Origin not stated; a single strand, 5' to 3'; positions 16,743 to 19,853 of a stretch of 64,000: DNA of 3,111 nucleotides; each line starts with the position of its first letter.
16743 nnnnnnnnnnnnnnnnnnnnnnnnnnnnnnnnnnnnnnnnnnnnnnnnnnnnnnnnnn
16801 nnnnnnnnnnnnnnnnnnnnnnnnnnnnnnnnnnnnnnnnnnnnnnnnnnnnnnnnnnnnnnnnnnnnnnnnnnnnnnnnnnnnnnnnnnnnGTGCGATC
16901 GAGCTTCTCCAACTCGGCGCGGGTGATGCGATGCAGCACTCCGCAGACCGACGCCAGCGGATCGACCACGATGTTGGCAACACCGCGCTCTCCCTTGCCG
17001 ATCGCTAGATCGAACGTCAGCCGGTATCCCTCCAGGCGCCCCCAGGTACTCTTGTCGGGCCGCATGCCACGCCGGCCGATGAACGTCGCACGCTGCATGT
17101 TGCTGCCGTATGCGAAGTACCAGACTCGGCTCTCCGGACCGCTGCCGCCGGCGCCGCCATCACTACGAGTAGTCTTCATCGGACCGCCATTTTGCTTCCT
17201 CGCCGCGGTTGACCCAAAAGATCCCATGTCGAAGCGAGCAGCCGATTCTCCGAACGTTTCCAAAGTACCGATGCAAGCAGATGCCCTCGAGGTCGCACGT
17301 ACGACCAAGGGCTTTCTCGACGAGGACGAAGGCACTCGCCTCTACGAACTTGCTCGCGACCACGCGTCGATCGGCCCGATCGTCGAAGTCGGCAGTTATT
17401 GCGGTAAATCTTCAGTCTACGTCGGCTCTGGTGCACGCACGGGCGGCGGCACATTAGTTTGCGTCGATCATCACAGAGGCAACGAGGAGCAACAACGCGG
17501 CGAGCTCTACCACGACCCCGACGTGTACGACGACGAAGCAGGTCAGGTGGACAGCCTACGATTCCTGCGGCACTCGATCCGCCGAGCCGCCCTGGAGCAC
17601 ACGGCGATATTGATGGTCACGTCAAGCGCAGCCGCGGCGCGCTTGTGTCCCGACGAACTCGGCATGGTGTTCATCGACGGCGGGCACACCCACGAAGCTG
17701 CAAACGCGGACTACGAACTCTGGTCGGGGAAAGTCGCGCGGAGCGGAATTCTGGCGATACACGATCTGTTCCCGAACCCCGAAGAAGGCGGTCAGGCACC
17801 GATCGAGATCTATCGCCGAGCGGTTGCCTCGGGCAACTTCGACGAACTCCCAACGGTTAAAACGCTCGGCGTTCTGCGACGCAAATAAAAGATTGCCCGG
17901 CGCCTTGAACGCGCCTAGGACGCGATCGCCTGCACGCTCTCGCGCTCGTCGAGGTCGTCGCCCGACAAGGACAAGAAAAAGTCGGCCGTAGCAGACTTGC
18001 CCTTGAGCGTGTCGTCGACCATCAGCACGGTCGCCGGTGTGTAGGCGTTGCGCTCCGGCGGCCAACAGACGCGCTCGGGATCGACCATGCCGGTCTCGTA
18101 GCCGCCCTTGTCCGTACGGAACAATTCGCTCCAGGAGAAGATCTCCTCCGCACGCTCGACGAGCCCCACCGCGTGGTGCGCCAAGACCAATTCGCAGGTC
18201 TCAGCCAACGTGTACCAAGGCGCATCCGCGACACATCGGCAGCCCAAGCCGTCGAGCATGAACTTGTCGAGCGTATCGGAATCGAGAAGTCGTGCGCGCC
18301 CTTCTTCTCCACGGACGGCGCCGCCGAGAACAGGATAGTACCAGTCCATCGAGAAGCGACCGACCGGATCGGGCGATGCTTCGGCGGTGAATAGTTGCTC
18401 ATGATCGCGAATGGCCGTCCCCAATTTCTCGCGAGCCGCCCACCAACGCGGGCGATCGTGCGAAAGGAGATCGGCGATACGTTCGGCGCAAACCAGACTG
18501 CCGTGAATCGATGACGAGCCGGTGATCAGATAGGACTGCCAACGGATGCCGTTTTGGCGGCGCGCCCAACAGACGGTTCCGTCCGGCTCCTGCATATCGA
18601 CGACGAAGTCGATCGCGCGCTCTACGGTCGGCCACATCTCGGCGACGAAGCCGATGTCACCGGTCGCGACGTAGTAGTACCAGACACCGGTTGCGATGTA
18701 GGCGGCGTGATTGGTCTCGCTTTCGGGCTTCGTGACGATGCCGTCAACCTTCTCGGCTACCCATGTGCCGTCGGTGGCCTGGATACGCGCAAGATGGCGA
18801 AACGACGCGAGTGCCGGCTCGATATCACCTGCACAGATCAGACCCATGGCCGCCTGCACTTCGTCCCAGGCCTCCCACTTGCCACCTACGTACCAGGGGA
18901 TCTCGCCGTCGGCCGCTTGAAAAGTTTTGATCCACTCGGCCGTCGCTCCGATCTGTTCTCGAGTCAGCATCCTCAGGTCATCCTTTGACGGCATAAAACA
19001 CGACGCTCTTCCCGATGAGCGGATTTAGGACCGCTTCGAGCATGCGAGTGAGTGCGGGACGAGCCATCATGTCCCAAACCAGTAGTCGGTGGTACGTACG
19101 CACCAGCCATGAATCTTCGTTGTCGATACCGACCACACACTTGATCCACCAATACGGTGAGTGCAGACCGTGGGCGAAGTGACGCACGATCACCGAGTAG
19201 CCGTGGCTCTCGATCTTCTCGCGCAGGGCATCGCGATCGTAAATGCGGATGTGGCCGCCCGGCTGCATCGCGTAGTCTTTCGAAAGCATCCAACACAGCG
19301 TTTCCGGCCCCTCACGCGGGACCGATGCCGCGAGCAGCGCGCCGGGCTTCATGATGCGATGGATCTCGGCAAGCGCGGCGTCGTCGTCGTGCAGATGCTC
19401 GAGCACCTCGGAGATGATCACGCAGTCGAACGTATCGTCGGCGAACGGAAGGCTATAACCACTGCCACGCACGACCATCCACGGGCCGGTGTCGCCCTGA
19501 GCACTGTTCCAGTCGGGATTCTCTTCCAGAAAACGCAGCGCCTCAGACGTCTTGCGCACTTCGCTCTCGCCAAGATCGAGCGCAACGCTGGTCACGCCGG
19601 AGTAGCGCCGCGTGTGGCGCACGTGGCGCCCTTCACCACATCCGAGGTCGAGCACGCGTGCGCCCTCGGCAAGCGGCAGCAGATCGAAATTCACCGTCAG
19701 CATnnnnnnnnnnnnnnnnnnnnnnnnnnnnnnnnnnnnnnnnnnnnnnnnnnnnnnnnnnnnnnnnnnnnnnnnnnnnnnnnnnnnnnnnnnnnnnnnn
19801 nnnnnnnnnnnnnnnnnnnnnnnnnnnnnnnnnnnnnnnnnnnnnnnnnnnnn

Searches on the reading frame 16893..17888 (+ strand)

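Call 9: search_protein_families(library=pfam, max_evalue=0.001, proteins=[window:16893-17888:+])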
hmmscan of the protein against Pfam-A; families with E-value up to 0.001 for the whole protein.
window:16893-17888:+ (331 aa): 1 family
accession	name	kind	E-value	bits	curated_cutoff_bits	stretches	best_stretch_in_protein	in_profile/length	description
PF13578.12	Methyltransf_24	-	1.1e-18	68.5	26.3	1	164-291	1-104/105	Methyltransferase domain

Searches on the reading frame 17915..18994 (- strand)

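Call 9: search_protein_families(library=pfam, max_evalue=0.001, proteins=[window:17915-18994:-])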
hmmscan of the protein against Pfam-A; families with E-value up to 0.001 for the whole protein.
window:17915-18994:- (359 aa): 0 families

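Call 14: search_protein_families(library=ncbifam, max_evalue=0.01, proteins=[window:17915-18994:-])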
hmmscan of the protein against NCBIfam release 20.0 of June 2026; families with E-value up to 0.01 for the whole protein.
window:17915-18994:- (359 aa): 3 families
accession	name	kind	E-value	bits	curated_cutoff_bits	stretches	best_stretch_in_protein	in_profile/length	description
TIGR01577.1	oligosac_amyl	hypoth_equivalog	1.6e-08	33.6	820.7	1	52-184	307-441/616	oligosaccharide amylase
TIGR01787.1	squalene_cyclas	subfamily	0.00024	19.9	322.7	0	118-170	455-500/622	squalene/oxidosqualene cyclases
TIGR01535.1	glucan_glucosid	equivalog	0.00049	18.6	741.9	1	43-90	302-351/662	glucan 1,4-alpha-glucosidase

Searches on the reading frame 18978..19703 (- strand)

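Call 9: search_protein_families(library=pfam, max_evalue=0.001, proteins=[window:18978-19703:-])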
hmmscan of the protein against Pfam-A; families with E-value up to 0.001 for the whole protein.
window:18978-19703:- (241 aa): 8 families
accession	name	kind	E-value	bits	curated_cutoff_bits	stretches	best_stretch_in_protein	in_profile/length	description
PF13489.12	Methyltransf_23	-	1.3e-20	74.2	27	1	10-172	18-162/164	Methyltransferase domain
PF08241.18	Methyltransf_11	-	3.6e-18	66.4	21.2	1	18-125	1-94/95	Methyltransferase domain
PF13649.12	Methyltransf_25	-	1.1e-14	55.3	27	1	17-121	1-96/97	Methyltransferase domain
PF08242.18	Methyltransf_12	-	6e-12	46.6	30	1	18-124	1-98/98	Methyltransferase domain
PF13847.12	Methyltransf_31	-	7.7e-11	42.3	27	1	13-130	3-113/145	Methyltransferase domain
PF01209.24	Ubie_methyltran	-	3.5e-08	33.5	20.1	1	13-124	47-149/233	ubiE/COQ5 methyltransferase family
PF07021.18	MetW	-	3.8e-07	30.4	21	0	12-50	12-50/193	Methionine biosynthesis protein MetW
PF02353.26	CMAS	-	0.00076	19.3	27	0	5-57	54-106/273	Mycolic acid cyclopropane synthetase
